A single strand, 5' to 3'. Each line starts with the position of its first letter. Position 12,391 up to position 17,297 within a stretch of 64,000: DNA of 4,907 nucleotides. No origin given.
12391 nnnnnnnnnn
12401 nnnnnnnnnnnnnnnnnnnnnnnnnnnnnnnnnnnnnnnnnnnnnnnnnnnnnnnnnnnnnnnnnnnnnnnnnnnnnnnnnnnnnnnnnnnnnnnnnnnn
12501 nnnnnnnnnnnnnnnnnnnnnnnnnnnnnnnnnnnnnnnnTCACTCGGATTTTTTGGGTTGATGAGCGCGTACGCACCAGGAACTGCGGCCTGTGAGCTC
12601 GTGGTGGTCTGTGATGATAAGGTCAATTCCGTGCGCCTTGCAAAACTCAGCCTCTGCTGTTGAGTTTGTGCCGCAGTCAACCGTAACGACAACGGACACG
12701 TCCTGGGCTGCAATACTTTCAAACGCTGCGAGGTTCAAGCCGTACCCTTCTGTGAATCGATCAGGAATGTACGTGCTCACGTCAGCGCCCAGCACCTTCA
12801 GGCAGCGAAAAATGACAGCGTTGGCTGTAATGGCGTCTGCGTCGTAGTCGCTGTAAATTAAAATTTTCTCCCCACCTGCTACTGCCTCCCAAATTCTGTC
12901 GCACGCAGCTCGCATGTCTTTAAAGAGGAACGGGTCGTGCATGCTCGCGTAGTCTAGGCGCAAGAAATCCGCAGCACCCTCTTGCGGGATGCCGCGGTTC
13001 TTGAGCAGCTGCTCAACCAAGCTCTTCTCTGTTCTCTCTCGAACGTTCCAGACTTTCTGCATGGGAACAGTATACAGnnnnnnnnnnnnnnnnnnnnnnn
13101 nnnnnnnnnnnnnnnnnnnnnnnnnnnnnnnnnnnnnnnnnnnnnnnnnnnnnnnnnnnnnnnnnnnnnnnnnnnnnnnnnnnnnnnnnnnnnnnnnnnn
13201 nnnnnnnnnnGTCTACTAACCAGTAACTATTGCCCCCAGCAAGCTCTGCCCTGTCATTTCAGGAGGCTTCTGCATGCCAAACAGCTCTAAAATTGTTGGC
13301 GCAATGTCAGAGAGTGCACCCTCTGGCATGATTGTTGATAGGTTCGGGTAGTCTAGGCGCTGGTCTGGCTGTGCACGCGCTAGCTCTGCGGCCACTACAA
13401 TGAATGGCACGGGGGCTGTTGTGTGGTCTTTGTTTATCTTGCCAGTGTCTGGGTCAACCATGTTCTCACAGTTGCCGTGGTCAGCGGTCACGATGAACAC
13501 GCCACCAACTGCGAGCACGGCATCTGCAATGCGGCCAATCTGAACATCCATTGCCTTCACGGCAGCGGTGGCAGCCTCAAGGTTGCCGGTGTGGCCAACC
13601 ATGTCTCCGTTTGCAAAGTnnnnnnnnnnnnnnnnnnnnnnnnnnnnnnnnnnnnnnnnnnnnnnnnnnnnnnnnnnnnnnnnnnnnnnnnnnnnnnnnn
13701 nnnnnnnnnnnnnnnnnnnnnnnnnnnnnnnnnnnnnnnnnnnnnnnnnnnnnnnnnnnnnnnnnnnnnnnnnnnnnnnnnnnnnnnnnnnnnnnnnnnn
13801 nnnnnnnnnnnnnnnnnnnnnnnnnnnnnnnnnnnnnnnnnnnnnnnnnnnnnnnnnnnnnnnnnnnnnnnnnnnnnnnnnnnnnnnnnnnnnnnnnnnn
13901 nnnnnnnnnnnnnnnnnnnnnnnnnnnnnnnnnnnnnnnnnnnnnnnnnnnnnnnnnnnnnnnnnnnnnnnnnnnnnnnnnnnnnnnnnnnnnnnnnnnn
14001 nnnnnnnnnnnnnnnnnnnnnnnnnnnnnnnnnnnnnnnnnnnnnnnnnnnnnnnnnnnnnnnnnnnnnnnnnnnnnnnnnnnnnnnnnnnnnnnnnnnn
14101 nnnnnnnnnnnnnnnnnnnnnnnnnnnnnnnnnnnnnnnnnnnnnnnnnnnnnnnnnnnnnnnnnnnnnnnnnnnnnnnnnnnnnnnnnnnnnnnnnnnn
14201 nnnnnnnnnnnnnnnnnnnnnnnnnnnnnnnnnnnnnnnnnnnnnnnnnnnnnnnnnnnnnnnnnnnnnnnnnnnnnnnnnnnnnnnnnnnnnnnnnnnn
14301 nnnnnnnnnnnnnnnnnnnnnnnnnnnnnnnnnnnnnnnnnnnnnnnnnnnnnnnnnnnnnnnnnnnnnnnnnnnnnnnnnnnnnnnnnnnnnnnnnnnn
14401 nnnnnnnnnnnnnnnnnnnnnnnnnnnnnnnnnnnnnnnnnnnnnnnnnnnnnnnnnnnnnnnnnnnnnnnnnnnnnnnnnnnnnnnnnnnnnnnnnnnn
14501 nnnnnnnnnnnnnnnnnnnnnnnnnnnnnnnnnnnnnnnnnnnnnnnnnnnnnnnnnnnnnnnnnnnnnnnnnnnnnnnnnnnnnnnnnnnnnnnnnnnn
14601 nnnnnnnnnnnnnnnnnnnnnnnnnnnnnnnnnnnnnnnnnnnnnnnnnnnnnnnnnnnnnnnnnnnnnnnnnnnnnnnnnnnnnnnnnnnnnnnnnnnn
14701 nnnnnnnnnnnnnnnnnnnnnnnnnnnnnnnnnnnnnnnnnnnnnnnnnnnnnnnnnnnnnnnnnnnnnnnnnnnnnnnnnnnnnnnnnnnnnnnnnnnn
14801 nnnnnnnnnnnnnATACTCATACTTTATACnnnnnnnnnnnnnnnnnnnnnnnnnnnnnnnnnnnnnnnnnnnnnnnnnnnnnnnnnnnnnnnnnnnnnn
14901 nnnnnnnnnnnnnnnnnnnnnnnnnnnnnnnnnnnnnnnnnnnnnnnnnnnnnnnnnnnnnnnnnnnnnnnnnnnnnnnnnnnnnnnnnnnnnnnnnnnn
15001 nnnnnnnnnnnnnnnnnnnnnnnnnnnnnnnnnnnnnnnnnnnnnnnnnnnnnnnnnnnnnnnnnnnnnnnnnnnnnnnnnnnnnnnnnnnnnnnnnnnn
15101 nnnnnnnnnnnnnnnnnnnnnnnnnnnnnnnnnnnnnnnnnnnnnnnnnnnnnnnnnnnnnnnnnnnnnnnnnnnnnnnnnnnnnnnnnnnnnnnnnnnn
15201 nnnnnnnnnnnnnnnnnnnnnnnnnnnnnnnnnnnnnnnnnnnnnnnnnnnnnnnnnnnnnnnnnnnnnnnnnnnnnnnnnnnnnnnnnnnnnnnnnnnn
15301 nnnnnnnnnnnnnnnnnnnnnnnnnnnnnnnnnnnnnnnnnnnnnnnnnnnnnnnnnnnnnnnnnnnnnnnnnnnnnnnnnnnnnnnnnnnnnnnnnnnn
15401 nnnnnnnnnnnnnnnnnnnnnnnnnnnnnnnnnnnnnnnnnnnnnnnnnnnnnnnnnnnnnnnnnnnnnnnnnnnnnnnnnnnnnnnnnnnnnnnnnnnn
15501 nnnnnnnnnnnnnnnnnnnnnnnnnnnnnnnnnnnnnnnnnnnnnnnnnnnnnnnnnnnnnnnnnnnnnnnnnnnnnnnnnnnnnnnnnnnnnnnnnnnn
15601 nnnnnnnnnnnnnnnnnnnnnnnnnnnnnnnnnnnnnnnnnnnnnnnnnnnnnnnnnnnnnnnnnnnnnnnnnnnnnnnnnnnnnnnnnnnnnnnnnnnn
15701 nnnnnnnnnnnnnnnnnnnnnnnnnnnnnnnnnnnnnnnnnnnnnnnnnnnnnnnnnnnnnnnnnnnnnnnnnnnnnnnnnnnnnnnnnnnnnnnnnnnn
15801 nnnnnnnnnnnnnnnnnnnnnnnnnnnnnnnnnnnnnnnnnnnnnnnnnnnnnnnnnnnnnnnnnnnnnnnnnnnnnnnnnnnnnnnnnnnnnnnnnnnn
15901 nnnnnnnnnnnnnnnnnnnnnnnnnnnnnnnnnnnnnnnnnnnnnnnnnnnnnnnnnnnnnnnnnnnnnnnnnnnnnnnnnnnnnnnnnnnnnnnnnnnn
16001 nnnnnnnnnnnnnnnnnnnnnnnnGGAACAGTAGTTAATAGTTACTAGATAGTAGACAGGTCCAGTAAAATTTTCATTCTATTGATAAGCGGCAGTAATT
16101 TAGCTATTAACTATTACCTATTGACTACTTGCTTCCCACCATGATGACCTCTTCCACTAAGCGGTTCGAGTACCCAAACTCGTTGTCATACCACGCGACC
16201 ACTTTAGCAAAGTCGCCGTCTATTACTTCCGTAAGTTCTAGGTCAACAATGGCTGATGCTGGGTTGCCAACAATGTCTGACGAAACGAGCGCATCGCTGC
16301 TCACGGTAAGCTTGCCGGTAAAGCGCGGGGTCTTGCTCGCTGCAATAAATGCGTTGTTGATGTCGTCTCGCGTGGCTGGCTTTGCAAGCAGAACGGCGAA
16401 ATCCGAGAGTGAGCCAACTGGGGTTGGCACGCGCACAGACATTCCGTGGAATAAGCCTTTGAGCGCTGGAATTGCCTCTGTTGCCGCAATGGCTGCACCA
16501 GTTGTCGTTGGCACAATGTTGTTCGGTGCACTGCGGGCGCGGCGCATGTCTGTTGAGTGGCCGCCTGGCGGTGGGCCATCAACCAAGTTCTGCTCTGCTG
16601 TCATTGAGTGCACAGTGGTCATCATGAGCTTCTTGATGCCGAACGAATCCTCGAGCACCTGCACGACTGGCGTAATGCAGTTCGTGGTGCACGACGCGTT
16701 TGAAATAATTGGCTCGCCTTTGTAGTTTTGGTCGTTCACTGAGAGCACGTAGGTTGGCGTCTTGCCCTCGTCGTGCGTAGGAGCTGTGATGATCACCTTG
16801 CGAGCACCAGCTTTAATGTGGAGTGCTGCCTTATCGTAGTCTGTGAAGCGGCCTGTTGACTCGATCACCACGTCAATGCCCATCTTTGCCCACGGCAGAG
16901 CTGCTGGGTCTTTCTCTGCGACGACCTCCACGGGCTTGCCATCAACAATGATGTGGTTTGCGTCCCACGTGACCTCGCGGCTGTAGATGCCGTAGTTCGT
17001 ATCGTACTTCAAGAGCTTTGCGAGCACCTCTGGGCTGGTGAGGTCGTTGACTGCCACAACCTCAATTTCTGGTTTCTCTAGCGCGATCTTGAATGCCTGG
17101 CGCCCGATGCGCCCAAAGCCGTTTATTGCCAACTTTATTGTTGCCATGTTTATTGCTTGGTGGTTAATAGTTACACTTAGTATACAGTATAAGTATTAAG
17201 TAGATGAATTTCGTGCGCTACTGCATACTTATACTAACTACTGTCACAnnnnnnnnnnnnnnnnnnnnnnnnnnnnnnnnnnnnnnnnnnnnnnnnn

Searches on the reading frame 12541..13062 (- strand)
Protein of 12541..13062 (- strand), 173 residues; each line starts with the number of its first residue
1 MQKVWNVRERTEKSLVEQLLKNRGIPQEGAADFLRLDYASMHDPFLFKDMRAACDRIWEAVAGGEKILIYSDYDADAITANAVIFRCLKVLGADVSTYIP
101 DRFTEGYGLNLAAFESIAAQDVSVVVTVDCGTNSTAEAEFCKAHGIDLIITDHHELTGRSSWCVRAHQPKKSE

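Call 101: search_protein_families(library=pfam, max_evalue=0.001, proteins=[window:12541-13062:-])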
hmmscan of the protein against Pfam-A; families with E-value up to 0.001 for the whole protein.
window:12541-13062:- (173 aa): 1 family
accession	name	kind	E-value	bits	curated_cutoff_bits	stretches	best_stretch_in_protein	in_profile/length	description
PF01368.27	DHH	-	2.6e-18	66.9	28.1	1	66-159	1-77/125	DHH family, N-terminal domain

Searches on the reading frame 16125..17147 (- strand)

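Call 101: search_protein_families(library=pfam, max_evalue=0.001, proteins=[window:16125-17147:-])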
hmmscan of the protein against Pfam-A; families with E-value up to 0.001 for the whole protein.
window:16125-17147:- (340 aa): 3 families
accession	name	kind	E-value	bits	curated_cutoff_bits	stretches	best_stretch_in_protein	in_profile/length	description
PF02800.25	Gp_dh_C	-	3.3e-50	170.2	24.4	1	158-320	1-158/158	Glyceraldehyde 3-phosphate dehydrogenase, C-terminal domain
PF00044.30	Gp_dh_N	-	9e-37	125.9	31.7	1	4-103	1-100/101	Glyceraldehyde 3-phosphate dehydrogenase, NAD binding domain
PF01113.26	DapB_N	-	0.0004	20.9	25.6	0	4-108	1-108/124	Dihydrodipicolinate reductase, N-terminus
